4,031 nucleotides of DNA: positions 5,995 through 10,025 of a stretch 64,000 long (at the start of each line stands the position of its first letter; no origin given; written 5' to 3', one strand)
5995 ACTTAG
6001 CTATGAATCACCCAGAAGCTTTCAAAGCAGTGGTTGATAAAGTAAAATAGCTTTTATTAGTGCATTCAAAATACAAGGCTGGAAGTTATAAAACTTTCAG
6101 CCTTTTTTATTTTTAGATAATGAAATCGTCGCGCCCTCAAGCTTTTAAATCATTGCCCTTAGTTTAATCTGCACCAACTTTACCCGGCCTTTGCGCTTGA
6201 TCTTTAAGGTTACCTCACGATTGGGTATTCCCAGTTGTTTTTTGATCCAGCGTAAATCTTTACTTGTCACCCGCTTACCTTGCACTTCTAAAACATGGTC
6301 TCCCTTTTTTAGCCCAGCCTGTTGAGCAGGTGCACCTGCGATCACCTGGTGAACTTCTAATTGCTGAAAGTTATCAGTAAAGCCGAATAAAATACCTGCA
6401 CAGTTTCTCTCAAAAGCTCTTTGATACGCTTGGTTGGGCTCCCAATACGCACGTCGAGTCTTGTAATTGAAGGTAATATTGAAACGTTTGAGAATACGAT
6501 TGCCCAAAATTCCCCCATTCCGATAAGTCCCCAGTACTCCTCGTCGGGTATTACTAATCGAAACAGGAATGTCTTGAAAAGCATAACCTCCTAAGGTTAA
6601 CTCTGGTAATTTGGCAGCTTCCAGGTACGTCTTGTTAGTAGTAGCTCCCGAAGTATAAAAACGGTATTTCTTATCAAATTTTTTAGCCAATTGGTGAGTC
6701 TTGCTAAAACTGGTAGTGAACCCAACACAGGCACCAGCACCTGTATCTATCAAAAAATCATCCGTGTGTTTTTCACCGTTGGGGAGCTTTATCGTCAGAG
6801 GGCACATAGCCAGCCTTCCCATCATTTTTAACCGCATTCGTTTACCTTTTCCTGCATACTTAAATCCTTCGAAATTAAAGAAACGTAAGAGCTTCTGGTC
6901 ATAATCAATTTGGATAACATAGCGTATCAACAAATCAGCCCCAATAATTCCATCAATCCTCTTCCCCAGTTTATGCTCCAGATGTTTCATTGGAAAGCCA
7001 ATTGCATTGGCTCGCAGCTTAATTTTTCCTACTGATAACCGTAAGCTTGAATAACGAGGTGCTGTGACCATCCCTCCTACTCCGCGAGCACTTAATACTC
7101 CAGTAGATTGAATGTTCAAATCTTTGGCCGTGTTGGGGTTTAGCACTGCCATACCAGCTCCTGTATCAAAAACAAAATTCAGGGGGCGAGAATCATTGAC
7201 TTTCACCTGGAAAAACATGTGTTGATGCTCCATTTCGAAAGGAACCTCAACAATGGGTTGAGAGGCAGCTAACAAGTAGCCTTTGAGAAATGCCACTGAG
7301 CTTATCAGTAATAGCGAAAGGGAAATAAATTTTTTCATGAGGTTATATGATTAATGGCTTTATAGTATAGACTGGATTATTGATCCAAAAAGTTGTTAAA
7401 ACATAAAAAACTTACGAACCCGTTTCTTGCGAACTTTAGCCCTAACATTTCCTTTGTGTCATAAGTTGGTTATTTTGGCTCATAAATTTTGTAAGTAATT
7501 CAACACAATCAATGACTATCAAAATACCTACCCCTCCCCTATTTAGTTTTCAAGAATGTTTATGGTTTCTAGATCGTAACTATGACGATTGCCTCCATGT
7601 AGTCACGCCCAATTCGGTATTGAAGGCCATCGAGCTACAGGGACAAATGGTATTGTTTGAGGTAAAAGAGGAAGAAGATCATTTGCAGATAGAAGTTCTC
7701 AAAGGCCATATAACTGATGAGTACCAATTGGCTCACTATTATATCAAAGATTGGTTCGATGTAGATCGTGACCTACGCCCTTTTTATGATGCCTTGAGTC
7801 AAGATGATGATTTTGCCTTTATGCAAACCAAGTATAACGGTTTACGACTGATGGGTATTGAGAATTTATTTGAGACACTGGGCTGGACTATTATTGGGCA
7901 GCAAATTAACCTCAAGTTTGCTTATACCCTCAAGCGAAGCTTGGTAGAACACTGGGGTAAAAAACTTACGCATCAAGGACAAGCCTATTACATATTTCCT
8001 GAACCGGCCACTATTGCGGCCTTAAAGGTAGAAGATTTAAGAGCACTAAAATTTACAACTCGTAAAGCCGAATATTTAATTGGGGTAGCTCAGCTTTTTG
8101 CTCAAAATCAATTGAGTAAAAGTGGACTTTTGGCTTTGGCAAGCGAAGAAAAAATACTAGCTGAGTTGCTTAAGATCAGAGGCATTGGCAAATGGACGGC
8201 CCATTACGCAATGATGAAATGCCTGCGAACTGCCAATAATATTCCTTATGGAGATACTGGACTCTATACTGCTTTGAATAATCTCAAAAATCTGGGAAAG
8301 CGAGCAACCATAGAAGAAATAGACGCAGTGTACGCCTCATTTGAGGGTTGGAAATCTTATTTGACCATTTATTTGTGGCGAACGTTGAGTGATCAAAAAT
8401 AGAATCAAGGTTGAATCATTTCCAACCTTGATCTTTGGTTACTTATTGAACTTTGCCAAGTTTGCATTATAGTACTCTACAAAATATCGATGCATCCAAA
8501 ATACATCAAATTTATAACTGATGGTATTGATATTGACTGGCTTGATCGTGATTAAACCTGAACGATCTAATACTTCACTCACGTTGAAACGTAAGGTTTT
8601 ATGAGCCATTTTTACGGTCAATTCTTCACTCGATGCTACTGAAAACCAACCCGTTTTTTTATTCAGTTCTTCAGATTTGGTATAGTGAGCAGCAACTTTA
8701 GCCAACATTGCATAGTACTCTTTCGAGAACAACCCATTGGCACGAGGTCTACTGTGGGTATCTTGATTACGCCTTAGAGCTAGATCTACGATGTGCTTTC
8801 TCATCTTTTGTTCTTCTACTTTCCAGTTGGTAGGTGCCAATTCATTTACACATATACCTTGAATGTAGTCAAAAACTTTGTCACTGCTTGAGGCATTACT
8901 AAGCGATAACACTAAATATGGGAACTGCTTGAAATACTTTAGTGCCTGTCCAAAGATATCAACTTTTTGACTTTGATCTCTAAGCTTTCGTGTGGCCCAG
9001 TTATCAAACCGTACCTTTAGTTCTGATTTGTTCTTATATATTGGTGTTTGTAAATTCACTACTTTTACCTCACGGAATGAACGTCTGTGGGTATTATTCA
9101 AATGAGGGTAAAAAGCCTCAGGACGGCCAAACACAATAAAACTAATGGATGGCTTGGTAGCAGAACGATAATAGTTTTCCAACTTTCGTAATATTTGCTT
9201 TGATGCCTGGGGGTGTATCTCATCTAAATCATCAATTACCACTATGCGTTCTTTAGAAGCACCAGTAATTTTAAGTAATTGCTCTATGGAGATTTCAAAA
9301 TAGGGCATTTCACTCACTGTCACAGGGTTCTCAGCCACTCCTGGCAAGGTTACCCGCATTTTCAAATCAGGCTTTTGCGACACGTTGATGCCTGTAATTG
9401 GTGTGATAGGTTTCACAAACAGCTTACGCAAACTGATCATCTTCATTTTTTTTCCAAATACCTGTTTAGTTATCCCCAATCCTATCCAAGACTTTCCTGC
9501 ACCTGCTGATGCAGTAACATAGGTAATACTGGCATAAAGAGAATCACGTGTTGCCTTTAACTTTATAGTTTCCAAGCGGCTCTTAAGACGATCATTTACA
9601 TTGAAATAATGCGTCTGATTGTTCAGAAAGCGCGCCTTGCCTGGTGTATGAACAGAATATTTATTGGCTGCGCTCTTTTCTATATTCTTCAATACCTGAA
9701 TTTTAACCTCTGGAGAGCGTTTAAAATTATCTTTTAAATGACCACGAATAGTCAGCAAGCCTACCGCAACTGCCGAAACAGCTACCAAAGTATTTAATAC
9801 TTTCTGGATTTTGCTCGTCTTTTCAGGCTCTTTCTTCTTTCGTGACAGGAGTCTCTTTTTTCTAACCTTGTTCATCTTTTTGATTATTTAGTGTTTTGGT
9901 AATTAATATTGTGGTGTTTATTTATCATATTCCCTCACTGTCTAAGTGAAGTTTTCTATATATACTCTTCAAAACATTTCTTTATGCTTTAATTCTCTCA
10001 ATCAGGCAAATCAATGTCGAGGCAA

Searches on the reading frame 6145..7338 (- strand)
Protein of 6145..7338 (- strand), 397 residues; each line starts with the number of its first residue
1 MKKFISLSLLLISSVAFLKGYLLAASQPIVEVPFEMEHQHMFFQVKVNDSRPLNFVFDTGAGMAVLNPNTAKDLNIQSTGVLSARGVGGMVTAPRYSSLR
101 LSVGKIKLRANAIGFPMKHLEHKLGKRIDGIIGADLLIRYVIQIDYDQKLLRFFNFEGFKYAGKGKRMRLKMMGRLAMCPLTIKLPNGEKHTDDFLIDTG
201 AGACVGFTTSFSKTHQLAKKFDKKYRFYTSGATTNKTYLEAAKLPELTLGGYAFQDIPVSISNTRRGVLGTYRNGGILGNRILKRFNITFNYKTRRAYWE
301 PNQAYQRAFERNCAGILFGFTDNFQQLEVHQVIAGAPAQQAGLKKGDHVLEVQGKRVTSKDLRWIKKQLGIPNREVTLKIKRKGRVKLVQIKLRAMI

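Call 6: search_protein_families(library=pfam, proteins=[window:6145-7338:-], max_evalue=0.001)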
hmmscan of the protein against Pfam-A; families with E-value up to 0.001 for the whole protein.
window:6145-7338:- (397 aa): 6 families
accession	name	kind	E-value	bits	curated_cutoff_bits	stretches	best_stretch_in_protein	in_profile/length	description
PF13650.11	Asp_protease_2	-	3.9e-20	72.8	24.3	2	44-135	2-89/90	Aspartyl protease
PF13975.11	gag-asp_proteas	-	1.5e-15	58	28.2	2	44-116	2-77/92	gag-polyprotein putative aspartyl protease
PF13180.12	PDZ_2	-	6.6e-11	42.8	27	1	315-393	2-80/80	PDZ domain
PF17820.7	PDZ_6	-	8.7e-06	25.8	27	1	329-382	2-54/54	PDZ domain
PF00595.29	PDZ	-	4.1e-05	24.3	23.2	1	325-380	25-80/81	PDZ domain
PF09668.16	Asp_protease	-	0.00082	19.9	26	0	40-145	9-109/109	Aspartyl protease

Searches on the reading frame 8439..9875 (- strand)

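Call 6: search_protein_families(library=pfam, proteins=[window:8439-9875:-], max_evalue=0.001)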
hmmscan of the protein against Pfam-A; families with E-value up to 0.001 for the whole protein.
window:8439-9875:- (478 aa): 1 family
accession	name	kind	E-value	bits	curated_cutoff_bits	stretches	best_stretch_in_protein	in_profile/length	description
PF13401.12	AAA_22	-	0.00048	20.9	27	0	115-254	5-126/130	AAA domain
